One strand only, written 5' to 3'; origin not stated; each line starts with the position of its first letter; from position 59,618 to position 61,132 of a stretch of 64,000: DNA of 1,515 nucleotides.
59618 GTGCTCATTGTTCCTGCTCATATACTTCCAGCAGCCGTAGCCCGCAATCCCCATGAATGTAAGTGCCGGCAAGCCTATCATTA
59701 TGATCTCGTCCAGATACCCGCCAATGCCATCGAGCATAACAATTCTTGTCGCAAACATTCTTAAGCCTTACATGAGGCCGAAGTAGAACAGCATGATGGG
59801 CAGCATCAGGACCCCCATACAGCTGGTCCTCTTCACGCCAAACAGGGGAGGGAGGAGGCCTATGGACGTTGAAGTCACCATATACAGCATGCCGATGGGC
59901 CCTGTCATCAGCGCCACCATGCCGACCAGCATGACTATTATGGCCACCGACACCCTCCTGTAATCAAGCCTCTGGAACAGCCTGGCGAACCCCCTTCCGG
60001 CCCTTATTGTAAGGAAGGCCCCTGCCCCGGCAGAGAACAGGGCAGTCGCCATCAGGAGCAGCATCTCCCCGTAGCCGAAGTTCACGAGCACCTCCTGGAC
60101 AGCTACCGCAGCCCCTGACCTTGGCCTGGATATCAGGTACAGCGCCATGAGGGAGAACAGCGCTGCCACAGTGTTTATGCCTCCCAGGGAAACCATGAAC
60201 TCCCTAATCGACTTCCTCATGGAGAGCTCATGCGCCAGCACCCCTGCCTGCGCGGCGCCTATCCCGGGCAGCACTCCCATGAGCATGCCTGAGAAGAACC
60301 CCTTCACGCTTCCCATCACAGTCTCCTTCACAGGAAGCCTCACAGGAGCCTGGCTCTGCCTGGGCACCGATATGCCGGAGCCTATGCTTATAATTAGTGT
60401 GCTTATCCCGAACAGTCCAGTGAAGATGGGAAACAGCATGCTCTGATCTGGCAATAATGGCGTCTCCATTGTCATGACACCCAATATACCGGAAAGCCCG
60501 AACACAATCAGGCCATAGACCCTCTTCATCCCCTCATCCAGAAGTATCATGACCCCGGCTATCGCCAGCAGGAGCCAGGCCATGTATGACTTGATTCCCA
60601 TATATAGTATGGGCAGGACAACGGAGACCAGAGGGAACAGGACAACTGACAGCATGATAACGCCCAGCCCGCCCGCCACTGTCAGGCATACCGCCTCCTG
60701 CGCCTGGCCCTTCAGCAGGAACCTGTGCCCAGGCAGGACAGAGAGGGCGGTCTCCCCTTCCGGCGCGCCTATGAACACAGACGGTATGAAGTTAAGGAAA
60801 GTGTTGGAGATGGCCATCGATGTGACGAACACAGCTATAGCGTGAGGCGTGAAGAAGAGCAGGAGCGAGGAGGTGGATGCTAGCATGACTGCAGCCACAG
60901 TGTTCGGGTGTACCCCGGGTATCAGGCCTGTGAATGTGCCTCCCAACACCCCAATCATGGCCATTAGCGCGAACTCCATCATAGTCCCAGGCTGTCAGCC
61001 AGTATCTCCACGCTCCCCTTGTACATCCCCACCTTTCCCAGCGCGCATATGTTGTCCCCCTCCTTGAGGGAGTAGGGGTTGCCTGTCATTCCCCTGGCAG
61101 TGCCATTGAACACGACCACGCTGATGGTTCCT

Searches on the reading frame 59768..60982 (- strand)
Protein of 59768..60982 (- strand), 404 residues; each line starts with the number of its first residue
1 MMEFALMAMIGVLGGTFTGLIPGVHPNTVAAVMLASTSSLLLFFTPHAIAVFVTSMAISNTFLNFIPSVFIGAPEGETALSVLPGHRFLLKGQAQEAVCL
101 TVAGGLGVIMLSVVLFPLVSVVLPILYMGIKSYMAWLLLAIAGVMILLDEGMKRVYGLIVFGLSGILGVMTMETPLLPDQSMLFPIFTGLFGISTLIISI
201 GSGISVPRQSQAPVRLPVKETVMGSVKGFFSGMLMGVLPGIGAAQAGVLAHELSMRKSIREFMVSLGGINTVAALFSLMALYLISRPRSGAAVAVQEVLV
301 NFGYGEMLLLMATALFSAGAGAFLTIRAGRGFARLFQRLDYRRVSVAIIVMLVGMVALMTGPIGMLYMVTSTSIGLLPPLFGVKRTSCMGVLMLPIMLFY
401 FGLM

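Call 15: find_encoding_contigs(protein=window:59768-60982:-, flank=10000, max_places=1)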
Protein window:59768-60982:- (404 aa): 6 contigs read that carry it; 1 place shown.
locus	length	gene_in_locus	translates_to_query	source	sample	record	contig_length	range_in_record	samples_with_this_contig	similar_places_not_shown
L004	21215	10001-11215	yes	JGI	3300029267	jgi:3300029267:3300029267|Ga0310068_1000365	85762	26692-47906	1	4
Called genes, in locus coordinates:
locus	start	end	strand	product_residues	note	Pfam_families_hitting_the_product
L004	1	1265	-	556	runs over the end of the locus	PF03483:B3_4 (weak), PF03484:B5, PF17759:tRNA_synthFbeta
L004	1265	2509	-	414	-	PF01409:tRNA-synt_2d, PF00152:tRNA-synt_2 (faint)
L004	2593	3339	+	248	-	PF13489:Methyltransf_23, PF05175:MTS, PF13847:Methyltransf_31, PF08241:Methyltransf_11, PF08242:Methyltransf_12, PF13649:Methyltransf_25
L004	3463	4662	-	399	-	PF13506:Glyco_transf_21, PF13641:Glyco_tranf_2_3, PF00535:Glycos_transf_2, PF13632:Glyco_trans_2_3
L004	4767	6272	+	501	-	PF00587:tRNA-synt_2b, PF03129:HGTP_anticodon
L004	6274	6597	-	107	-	PF01849:NAC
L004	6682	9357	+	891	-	PF03104:DNA_pol_B_exo1, PF00136:DNA_pol_B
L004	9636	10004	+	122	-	PF13742:tRNA_anti_2, PF01336:tRNA_anti-codon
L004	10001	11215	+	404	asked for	PF01970:TctA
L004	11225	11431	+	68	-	-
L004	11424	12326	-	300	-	-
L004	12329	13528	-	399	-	PF01637:ATPase_2 (weak), PF13191:AAA_16, PF00004:AAA, PF05729:NACHT (weak), PF13401:AAA_22, PF22606:Cdc6-ORC-like_ATPase_lid (faint), PF22703:Cdc6_lid, PF09079:WHD_Cdc6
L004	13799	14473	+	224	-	PF00149:Metallophos, PF12850:Metallophos_2, PF14582:Metallophos_3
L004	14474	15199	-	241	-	PF12844:HTH_19 (weak), PF01381:HTH_3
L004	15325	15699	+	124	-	PF01870:Hjc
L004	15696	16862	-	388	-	PF00155:Aminotran_1_2, PF00266:Aminotran_5 (weak), PF01041:DegT_DnrJ_EryC1, PF01212:Beta_elim_lyase (weak)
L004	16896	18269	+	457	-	PF02629:CoA_binding, PF13380:CoA_binding_2, PF13607:Succ_CoA_lig, PF19045:Ligase_CoA_2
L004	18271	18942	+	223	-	PF00696:AA_kinase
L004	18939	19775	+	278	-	PF01256:Carb_kinase, PF02110:HK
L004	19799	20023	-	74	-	-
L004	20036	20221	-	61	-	-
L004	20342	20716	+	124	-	PF12840:HTH_20, PF01022:HTH_5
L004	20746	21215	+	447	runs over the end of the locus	-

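Call 39: find_homologous_proteins(query=L004:6682-9357:+, max_evalue=1e-100)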
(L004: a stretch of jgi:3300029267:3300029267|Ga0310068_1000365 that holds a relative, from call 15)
Query L004:6682-9357:+ (891 aa): 564 proteins with E <= 1e-100 among 8000 candidates; the best 120 are listed.
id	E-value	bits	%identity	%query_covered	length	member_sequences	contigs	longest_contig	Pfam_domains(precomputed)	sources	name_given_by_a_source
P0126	0.0e+0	2029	100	100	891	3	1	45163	PF00136.27,PF03104.26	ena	-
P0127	0.0e+0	1754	85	100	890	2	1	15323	PF00136.27,PF13482.13,PF10108.16,PF03104.26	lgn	-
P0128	0.0e+0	1734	85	100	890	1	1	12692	PF00136.27,PF03104.26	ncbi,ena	-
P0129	0.0e+0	1237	61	100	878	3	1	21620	PF00136.27,PF03104.26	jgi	-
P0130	0.0e+0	1209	60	100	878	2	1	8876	PF00136.27,PF10108.16,PF03104.26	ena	-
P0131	0.0e+0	1199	59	100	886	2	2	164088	PF00136.27,PF13482.13,PF10108.16,PF03104.26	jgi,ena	-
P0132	0.0e+0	1177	57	100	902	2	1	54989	PF00136.27,PF03104.26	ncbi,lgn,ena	-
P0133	0.0e+0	1166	58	100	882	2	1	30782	PF00136.27,PF13482.13,PF10108.16,PF03104.26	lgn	-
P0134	0.0e+0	1164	57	100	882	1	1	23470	PF00136.27,PF10108.16,PF03104.26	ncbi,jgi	-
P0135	0.0e+0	1160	58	99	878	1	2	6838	PF00136.27,PF13482.13,PF10108.16,PF03104.26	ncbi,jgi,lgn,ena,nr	ncbi:MAG: hypothetical protein DRO99_02630 [Candidatus Aenigmatarchaeota archaeon]|nr:MAG: hypotheti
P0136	0.0e+0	1155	57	100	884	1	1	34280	PF00136.27,PF03104.26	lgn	-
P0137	0.0e+0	1155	57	100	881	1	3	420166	PF00136.27,PF10108.16,PF03104.26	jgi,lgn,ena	-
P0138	0.0e+0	1150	59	100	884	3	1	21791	PF00136.27,PF13482.13,PF03104.26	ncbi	-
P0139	0.0e+0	1149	58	100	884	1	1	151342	PF00136.27,PF13482.13,PF03104.26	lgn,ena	-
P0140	0.0e+0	1143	56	100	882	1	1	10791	PF00136.27,PF03104.26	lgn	-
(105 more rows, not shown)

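Call 40: list_cluster_members(proteins=[L004:12329-13528:-, L004:4767-6272:+, L004:1265-2509:-, L003:13149-15404:+, L004:16896-18269:+, L003:9792-9992:+, L004:6274-6597:-, L004:15325-15699:+, L003:16512-18362:-, L001:15563-17284:-])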
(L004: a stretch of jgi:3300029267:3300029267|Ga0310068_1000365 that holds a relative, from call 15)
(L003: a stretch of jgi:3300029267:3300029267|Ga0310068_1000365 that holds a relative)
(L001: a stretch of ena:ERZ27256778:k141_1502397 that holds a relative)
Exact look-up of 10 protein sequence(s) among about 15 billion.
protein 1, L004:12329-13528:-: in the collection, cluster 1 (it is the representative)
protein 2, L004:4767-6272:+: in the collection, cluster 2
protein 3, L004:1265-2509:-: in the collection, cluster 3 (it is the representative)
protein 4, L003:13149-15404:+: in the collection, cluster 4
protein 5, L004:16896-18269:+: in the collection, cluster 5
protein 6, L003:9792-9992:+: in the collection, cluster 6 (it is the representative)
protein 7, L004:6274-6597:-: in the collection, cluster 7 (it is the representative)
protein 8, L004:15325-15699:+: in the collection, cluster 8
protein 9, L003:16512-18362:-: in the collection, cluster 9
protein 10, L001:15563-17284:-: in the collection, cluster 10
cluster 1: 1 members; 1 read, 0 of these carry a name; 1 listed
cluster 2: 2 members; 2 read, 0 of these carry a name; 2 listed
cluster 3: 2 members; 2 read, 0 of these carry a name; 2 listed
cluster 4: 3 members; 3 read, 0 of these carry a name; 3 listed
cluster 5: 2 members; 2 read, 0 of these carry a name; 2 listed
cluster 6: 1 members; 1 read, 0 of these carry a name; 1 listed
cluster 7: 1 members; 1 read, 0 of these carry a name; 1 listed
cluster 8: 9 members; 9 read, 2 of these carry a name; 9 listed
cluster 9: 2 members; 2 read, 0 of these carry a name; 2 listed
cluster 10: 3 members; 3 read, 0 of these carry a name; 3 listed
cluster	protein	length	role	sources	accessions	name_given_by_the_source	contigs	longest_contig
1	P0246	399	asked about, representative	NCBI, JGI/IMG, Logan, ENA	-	-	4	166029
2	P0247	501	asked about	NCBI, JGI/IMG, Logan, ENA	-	-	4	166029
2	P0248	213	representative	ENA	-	-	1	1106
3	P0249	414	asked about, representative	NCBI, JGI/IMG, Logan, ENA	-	-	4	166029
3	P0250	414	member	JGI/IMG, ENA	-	-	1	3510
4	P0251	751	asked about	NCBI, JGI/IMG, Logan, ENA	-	-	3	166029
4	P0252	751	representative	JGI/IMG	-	-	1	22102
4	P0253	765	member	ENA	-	-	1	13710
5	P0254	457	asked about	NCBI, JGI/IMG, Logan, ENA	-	-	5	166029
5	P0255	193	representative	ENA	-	-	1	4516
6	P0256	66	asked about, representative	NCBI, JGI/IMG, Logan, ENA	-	-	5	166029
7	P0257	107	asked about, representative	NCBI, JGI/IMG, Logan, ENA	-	-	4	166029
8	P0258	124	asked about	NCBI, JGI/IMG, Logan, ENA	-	-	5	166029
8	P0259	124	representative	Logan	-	-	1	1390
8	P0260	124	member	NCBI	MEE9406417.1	MAG: hypothetical protein V3V26_03355 [Candidatus Aenigmarchaeota archaeon]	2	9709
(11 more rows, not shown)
